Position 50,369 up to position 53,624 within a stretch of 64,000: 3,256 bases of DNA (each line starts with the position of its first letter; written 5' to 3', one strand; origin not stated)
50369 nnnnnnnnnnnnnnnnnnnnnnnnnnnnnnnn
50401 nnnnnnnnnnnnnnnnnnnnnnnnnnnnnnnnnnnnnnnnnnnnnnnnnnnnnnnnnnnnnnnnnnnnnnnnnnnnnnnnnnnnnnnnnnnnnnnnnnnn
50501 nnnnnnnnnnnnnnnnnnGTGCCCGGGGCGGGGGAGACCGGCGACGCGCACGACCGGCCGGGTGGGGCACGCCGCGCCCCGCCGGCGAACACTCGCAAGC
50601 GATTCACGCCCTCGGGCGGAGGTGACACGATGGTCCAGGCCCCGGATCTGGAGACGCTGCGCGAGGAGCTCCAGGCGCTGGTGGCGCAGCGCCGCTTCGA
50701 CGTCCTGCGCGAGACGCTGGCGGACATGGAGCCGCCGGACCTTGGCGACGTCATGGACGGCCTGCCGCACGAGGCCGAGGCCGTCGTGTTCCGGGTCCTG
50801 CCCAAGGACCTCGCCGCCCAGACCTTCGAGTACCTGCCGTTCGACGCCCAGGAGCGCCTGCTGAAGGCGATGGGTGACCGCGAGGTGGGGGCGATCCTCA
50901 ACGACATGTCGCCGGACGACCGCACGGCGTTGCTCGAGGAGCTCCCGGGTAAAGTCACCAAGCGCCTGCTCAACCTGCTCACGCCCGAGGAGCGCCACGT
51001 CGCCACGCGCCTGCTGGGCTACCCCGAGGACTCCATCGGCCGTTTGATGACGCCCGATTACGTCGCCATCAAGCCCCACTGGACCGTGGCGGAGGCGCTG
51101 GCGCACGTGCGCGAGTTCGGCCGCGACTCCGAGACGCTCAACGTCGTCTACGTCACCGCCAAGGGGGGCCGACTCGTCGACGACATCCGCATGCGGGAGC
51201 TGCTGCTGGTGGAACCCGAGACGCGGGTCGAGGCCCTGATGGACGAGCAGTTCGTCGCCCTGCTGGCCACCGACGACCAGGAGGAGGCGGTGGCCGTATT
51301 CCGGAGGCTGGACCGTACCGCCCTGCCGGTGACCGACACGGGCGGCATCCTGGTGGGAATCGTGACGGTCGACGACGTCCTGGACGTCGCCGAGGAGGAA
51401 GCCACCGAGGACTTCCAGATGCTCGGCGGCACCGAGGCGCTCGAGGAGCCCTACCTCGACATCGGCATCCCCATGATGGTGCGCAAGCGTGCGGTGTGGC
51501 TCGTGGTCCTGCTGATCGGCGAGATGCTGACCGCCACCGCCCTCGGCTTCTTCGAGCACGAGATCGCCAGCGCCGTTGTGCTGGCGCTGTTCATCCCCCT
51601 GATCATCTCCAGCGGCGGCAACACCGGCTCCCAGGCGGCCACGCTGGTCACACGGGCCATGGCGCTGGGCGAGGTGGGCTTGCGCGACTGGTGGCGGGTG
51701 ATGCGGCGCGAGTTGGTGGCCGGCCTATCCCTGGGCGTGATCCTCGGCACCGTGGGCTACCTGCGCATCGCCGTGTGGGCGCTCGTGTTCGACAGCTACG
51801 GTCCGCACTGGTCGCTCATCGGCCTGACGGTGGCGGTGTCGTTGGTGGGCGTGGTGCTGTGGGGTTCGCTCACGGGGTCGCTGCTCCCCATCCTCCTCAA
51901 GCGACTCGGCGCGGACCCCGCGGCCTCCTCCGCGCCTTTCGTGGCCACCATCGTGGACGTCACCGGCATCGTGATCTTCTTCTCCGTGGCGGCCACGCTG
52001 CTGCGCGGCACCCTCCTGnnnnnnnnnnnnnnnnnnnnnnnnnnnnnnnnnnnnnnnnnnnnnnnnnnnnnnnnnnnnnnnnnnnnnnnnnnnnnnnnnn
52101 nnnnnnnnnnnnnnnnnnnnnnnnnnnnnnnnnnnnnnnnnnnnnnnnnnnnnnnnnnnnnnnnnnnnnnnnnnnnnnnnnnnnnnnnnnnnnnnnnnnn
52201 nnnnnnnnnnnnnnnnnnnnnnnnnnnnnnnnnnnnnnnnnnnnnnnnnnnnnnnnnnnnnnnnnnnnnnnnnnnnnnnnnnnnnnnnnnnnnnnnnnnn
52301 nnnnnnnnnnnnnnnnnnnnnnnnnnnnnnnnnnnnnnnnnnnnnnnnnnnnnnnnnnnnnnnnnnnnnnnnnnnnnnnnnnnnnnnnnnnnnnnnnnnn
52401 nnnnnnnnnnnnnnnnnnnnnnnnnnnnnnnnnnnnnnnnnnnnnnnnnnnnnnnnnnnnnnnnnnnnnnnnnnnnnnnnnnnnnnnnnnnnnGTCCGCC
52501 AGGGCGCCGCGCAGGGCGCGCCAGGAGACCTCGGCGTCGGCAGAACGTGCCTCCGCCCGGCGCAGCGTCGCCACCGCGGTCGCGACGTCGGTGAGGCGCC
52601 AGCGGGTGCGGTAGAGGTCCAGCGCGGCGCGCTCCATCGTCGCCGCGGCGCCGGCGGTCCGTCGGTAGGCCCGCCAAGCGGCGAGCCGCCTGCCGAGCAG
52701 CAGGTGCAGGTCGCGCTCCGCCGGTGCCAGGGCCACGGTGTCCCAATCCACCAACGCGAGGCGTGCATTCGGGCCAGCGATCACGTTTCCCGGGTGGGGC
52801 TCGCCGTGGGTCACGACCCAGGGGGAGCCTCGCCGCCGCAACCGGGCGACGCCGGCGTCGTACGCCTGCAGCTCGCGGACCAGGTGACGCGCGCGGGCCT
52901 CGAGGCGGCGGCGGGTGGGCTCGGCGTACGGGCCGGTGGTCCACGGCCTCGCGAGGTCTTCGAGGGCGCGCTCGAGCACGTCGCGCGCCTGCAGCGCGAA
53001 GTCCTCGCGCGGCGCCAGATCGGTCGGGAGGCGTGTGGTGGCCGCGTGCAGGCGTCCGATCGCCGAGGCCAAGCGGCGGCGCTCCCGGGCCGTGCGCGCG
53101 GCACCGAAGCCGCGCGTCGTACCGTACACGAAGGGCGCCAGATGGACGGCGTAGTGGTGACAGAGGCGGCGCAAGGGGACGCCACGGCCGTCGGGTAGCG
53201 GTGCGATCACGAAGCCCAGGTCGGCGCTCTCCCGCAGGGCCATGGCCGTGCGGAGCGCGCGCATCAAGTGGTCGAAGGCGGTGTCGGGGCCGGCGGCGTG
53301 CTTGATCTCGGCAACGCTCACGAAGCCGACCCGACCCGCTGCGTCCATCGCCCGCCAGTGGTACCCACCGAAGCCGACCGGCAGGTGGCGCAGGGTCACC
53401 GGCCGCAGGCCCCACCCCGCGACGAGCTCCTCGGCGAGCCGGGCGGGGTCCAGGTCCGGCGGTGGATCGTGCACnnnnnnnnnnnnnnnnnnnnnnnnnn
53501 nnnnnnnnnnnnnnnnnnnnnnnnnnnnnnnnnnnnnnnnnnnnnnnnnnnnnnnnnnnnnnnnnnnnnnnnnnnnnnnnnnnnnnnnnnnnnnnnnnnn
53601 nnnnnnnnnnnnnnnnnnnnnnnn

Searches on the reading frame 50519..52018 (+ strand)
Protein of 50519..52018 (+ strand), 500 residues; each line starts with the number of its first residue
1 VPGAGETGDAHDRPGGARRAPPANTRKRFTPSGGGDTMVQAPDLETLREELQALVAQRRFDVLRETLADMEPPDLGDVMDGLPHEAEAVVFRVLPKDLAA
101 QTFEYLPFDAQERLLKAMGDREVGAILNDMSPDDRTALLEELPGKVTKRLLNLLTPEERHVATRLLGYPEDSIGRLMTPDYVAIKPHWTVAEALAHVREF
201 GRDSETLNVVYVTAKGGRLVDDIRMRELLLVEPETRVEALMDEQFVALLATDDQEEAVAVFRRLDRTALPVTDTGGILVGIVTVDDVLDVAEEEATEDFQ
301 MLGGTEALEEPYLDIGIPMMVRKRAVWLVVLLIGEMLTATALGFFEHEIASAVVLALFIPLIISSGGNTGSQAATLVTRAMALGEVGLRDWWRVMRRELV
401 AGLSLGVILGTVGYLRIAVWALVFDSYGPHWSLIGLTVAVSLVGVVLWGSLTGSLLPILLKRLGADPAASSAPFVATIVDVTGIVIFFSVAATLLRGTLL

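Call 8: search_protein_families(library=pfam, proteins=[window:50519-52018:+], max_evalue=0.01)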
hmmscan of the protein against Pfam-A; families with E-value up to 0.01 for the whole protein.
window:50519-52018:+ (500 aa): 3 families
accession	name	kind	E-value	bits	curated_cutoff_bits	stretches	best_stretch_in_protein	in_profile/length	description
PF01769.21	MgtE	-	9.9e-36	123.2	27.6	1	359-490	1-125/125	Divalent cation transporter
PF03448.22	MgtE_N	-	8e-27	94.2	25.9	1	70-171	1-102/102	MgtE intracellular N domain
PF00571.33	CBS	-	1.3e-12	48.3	24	2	237-290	1-54/57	CBS domain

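Call 59: find_homologous_proteins(query=window:50630-52018:+, max_evalue=1e-150)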
Query window:50630-52018:+ (463 aa): 6785 proteins with E <= 1e-150 among 8000 candidates; the best 120 are listed.
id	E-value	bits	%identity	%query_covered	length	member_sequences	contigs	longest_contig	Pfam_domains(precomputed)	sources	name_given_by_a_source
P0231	1.3e-272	922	100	93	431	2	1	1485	PF01769.22,PF00571.34,PF03448.23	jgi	-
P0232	9.4e-248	840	84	100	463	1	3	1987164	PF01769.22,PF00571.34,PF03448.23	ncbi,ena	-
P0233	3.9e-243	825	82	100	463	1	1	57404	PF01769.22,PF00571.34,PF03448.23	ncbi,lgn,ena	-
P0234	1.2e-242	824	81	100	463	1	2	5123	PF01769.22,PF00571.34,PF03448.23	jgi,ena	-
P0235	2.8e-242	822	81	100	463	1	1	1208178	PF01769.22,PF00571.34,PF03448.23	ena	-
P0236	5.8e-242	821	81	100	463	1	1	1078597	PF01769.22,PF00571.34,PF03448.23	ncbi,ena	-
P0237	1.7e-241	820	81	100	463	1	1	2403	PF01769.22,PF00571.34,PF03448.23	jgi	-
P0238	1.8e-239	813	81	100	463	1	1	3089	PF01769.22,PF00571.34,PF03448.23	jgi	jgi:magnesium transporter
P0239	2.0e-239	813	81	100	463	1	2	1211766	PF01769.22,PF00571.34,PF03448.23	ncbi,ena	-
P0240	9.0e-239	811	80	100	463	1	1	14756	PF01769.22,PF00571.34,PF03448.23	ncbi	-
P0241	4.9e-238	808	79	100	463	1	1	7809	PF01769.22,PF00571.34,PF03448.23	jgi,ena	-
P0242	1.6e-237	807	80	100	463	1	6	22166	PF01769.22,PF00571.34,PF03448.23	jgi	jgi:magnesium transporter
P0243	1.2e-235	801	78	100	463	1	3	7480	PF01769.22,PF00571.34,PF03448.23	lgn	-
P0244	1.4e-234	797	78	100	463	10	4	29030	PF01769.22,PF00571.34,PF03448.23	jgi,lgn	-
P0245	6.7e-233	792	77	100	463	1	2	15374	PF01769.22,PF00571.34,PF03448.23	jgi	jgi:magnesium transporter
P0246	2.1e-232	790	77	100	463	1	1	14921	PF01769.22,PF00571.34,PF03448.23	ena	-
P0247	4.0e-232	789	78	100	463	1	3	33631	PF01769.22,PF00571.34,PF03448.23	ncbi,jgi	jgi:magnesium transporter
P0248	1.4e-224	764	75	99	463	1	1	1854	PF01769.22,PF00571.34,PF03448.23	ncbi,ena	-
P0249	7.2e-221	752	76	98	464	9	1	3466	PF01769.22,PF00571.34,PF03448.23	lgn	-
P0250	9.0e-218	742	74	100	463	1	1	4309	PF01769.22,PF00571.34,PF03448.23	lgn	-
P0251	1.1e-217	741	74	100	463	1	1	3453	PF01769.22,PF00571.34,PF03448.23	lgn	-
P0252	3.5e-217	740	76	97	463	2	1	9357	PF01769.22,PF00571.34,PF03448.23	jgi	-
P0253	5.6e-217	739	74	98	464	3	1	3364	PF01769.22,PF00571.34,PF03448.23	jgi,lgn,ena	-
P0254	1.7e-215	734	73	98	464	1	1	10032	PF01769.22,PF00571.34,PF03448.23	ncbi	ncbi:MAG: magnesium transporter [Trueperaceae bacterium]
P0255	1.1e-214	731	73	99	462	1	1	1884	PF01769.22,PF00571.34,PF03448.23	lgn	-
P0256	1.0e-210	718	75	97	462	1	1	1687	PF01769.22,PF00571.34,PF03448.23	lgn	-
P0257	1.6e-209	714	72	100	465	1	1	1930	PF01769.22,PF00571.34,PF03448.23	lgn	-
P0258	3.6e-208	710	73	97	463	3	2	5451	PF01769.22,PF00571.34,PF03448.23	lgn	-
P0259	9.1e-208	709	71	100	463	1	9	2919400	PF01769.22,PF00571.34,PF03448.23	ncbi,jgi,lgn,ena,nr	ncbi:MAG: magnesium transporter [Trueperaceae bacterium]|nr:magnesium transporter [Truepera sp.] HRN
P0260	1.5e-207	708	71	100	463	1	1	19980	PF01769.22,PF00571.34,PF03448.23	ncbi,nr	ncbi:MAG TPA: magnesium transporter [Trueperaceae bacterium]|nr:magnesium transporter [Trueperaceae 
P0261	4.5e-207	706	70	100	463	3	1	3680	PF01769.22,PF00571.34,PF03448.23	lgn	-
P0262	5.6e-207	706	70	98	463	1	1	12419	PF01769.22,PF00571.34,PF03448.23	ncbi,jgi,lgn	jgi:magnesium transporter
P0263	1.5e-206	705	69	100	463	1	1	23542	PF01769.22,PF00571.34,PF03448.23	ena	-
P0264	8.1e-206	702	71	97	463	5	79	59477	PF01769.22,PF00571.34,PF03448.23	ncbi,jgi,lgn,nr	ncbi:MAG: magnesium transporter [Trueperaceae bacterium]|nr:magnesium transporter [Trueperaceae bact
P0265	1.0e-205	702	71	97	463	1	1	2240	PF01769.22,PF00571.34,PF03448.23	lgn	-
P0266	2.4e-204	697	69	100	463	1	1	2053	PF01769.22,PF00571.34,PF03448.23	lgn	-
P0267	2.6e-204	697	70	97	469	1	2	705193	PF01769.22,PF00571.34,PF03448.23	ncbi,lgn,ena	ncbi:MAG: magnesium transporter [Thermoanaerobaculia bacterium]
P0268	6.9e-204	696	69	98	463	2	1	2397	PF01769.22,PF00571.34,PF03448.23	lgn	-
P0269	7.7e-204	696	70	100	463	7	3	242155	PF01769.22,PF00571.34,PF03448.23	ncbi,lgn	-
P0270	1.3e-203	695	72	98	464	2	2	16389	PF01769.22,PF00571.34,PF03448.23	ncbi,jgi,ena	-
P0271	2.9e-203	694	71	98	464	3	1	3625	PF01769.22,PF00571.34,PF03448.23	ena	-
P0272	4.6e-203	693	70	99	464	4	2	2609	PF01769.22,PF00571.34,PF03448.23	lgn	-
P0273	1.6e-202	691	69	100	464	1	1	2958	PF01769.22,PF00571.34,PF03448.23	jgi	jgi:magnesium transporter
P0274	1.8e-202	691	69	98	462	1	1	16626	PF01769.22,PF00571.34,PF03448.23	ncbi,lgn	-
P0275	2.9e-202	691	69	99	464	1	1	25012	PF01769.22,PF00571.34,PF03448.23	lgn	-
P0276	5.4e-202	690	71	97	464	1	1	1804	PF01769.22,PF00571.34,PF03448.23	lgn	-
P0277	7.7e-202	689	71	98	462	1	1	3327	PF01769.22,PF00571.34,PF03448.23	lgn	-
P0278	8.1e-202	689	70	99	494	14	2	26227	PF01769.22,PF00571.34,PF03448.23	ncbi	-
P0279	8.9e-202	689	70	98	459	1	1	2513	PF01769.22,PF00571.34,PF03448.23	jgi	jgi:magnesium transporter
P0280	9.0e-202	689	69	98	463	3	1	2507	PF01769.22,PF00571.34,PF03448.23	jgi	jgi:magnesium transporter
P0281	1.6e-201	688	70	97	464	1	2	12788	PF01769.22,PF00571.34,PF03448.23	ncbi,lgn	-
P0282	1.8e-201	688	70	97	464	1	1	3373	PF01769.22,PF00571.34,PF03448.23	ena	-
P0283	4.0e-201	687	70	99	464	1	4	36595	PF01769.22,PF00571.34,PF03448.23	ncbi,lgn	-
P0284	4.4e-201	687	70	99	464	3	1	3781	PF01769.22,PF00571.34,PF03448.23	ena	-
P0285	7.3e-201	686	70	98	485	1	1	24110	PF01769.22,PF00571.34,PF03448.23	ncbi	-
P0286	8.8e-201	686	69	98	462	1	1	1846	PF01769.22,PF00571.34,PF03448.23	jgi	jgi:magnesium transporter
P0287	1.0e-200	685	70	98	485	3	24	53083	PF01769.22,PF00571.34,PF03448.23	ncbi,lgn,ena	-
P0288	2.2e-200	684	67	100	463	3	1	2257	PF01769.22,PF00571.34,PF03448.23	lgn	-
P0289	2.4e-200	684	71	97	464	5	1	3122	PF01769.22,PF00571.34,PF03448.23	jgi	jgi:magnesium transporter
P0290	2.9e-200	684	66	100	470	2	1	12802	PF01769.22,PF00571.34,PF03448.23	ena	-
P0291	3.0e-200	684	70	99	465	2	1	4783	PF01769.22,PF00571.34,PF03448.23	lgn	-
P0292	3.2e-200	684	68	98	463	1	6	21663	PF01769.22,PF00571.34,PF03448.23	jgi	jgi:magnesium transporter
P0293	4.8e-200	683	70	98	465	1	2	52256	PF01769.22,PF00571.34,PF03448.23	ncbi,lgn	-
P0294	8.8e-200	682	70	99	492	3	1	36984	PF01769.22,PF00571.34,PF03448.23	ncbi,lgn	-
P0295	1.9e-199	681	68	98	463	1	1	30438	PF01769.22,PF00571.34,PF03448.23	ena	-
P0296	2.5e-199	681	70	97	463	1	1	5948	PF01769.22,PF00571.34,PF03448.23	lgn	-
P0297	3.8e-199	680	71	96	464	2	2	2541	PF01769.22,PF00571.34,PF03448.23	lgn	-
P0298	4.4e-199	680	69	98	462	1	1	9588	PF01769.22,PF00571.34,PF03448.23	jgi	jgi:magnesium transporter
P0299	6.3e-199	680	71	97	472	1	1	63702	PF01769.22,PF00571.34,PF03448.23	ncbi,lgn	-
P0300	8.7e-199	679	68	99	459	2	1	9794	PF01769.22,PF00571.34,PF03448.23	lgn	-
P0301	9.8e-199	679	70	98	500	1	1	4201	PF01769.22,PF00571.34,PF03448.23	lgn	-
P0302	1.0e-198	679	69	99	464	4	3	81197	PF01769.22,PF00571.34,PF03448.23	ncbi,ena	ncbi:MAG: magnesium transporter [Trueperaceae bacterium]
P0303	1.1e-198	679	70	97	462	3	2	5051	PF01769.22,PF00571.34,PF03448.23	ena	-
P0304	1.1e-198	679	69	99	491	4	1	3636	PF01769.22,PF00571.34,PF03448.23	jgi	-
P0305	2.3e-198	678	68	99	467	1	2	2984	PF01769.22,PF00571.34,PF03448.23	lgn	-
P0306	4.8e-198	677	68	99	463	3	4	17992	PF01769.22,PF00571.34,PF03448.23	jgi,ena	-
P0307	6.0e-198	676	67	98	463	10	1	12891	PF01769.22,PF00571.34,PF03448.23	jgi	-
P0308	6.7e-198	676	68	98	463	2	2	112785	PF01769.22,PF00571.34,PF03448.23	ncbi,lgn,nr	ncbi:magnesium transporter [soil metagenome]|nr:magnesium transporter [Trueperaceae bacterium]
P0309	8.2e-198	676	67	100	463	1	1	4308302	PF01769.22,PF00571.34,PF03448.23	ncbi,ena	-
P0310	9.9e-198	676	70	98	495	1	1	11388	PF01769.22,PF00571.34,PF03448.23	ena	-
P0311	1.0e-197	676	67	99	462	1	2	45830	PF01769.22,PF00571.34,PF03448.23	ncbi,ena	-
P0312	1.2e-197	675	69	98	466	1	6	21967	PF01769.22,PF00571.34,PF03448.23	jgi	jgi:magnesium transporter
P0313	1.6e-197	675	67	99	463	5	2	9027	PF01769.22,PF00571.34,PF03448.23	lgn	-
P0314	1.8e-197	675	68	100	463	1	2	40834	PF01769.22,PF00571.34,PF03448.23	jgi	-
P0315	2.0e-197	675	67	99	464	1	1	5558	PF01769.22,PF00571.34,PF03448.23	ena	-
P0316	2.1e-197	675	68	99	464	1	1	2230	PF01769.22,PF00571.34,PF03448.23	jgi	jgi:magnesium transporter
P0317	3.1e-197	674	68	99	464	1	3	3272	PF01769.22,PF00571.34,PF03448.23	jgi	jgi:magnesium transporter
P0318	3.2e-197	674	69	98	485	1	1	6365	PF01769.22,PF00571.34,PF03448.23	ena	-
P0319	3.7e-197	674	69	98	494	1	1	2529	PF01769.22,PF00571.34,PF03448.23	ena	-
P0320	3.9e-197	674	68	96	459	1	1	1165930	PF01769.22,PF00571.34,PF03448.23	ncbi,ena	-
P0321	4.5e-197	673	69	98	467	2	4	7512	PF01769.22,PF00571.34,PF03448.23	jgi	jgi:magnesium transporter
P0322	5.0e-197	673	68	98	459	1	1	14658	PF01769.22,PF00571.34,PF03448.23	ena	-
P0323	5.2e-197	673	69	97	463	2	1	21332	PF01769.22,PF00571.34,PF03448.23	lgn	-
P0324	5.2e-197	673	68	97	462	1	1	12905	PF01769.22,PF00571.34,PF03448.23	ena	-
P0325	7.4e-197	673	67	99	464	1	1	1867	PF01769.22,PF00571.34,PF03448.23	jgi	jgi:magnesium transporter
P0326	8.3e-197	673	67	99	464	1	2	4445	PF01769.22,PF00571.34,PF03448.23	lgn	-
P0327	9.5e-197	672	67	98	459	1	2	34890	PF01769.22,PF00571.34,PF03448.23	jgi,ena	-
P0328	1.1e-196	672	67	98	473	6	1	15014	PF01769.22,PF00571.34,PF03448.23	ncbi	ncbi:MAG: magnesium transporter [Thermoanaerobaculia bacterium]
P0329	1.3e-196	672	68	97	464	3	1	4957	PF01769.22,PF00571.34,PF03448.23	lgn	-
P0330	1.6e-196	672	66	100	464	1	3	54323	PF01769.22,PF00571.34,PF03448.23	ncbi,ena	-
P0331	1.6e-196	672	66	99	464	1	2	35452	PF01769.22,PF00571.34,PF03448.23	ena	-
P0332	1.9e-196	671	70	97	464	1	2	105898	PF01769.22,PF00571.34,PF03448.23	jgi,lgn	-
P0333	2.5e-196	671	66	100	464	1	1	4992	PF01769.22,PF00571.34,PF03448.23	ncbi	-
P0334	2.9e-196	671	67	98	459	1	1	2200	PF01769.22,PF00571.34,PF03448.23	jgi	jgi:magnesium transporter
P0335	3.8e-196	670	67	99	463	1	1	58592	PF01769.22,PF00571.34,PF03448.23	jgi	-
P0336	4.1e-196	670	69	98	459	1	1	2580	PF01769.22,PF00571.34,PF03448.23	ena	-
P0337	4.7e-196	670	67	100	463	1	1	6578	PF01769.22,PF00571.34,PF03448.23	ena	-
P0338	4.8e-196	670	69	98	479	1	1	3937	PF01769.22,PF00571.34,PF03448.23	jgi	-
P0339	5.1e-196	670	69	98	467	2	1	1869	PF01769.22,PF00571.34,PF03448.23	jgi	jgi:magnesium transporter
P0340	6.2e-196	670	68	97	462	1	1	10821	PF01769.22,PF00571.34,PF03448.23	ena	-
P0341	7.3e-196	669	67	99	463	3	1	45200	PF01769.22,PF00571.34,PF03448.23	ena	-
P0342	8.6e-196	669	68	100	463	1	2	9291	PF01769.22,PF00571.34,PF03448.23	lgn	-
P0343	9.0e-196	669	68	98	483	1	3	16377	PF01769.22,PF00571.34,PF03448.23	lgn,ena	-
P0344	9.0e-196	669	68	98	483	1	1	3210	PF01769.22,PF00571.34,PF03448.23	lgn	-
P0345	1.0e-195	669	67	100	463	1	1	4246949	PF01769.22,PF00571.34,PF03448.23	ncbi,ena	-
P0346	1.0e-195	669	67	100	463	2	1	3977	PF01769.22,PF00571.34,PF03448.23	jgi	jgi:magnesium transporter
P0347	1.2e-195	669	68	98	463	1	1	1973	PF01769.22,PF00571.34,PF03448.23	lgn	-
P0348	1.2e-195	669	68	98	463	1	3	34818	PF01769.22,PF00571.34,PF03448.23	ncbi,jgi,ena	-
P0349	1.7e-195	668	67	98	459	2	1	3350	PF01769.22,PF00571.34,PF03448.23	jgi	jgi:magnesium transporter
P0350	2.2e-195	668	65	100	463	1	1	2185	PF01769.22,PF00571.34,PF03448.23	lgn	-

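Call 60: find_encoding_contigs(protein=P0231, flank=3000, max_places=3)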
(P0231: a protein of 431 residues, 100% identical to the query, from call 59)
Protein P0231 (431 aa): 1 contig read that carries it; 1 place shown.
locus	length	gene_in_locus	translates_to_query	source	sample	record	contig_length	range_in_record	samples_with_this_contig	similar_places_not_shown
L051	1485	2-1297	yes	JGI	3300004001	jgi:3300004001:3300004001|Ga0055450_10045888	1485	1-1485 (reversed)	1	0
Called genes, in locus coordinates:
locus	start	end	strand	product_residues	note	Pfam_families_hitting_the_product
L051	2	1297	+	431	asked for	PF03448:MgtE_N, PF00571:CBS, PF01769:MgtE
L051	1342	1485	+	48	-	?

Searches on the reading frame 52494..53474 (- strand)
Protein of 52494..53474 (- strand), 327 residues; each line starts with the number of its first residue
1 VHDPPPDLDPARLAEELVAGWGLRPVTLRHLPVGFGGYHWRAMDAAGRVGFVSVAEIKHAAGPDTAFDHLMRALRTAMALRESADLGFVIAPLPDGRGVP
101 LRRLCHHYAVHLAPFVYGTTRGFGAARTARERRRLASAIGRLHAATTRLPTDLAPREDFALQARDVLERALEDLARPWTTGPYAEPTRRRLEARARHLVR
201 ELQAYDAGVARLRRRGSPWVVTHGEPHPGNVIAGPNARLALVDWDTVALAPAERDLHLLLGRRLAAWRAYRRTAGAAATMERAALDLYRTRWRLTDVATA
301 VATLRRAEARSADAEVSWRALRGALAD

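Call 49: search_protein_families(library=pfam, proteins=[window:52494-53474:-], max_evalue=0.01)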
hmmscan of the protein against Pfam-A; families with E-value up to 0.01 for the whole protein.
window:52494-53474:- (327 aa): 0 families

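Call 81: search_solved_structures(query=window:52494-53474:-, max_evalue=0.01)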
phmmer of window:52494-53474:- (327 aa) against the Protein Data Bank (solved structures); distinct sequences matched with E-value up to 0.01: 2.
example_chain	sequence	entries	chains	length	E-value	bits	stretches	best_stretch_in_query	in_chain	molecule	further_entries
3i0o_A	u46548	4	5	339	7.5e-07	32.1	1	103-268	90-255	Spectinomycin phosphotransferase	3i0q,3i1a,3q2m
5yjz_A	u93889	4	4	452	0.0013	21.5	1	175-285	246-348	Probable conserved ATP-binding protein ABC transporter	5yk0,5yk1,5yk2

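Call 82: search_protein_families(library=pfam, proteins=[window:52494-53474:-], max_evalue=10)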
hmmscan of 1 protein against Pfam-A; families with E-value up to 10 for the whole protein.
window:52494-53474:- (327 aa): 0 families
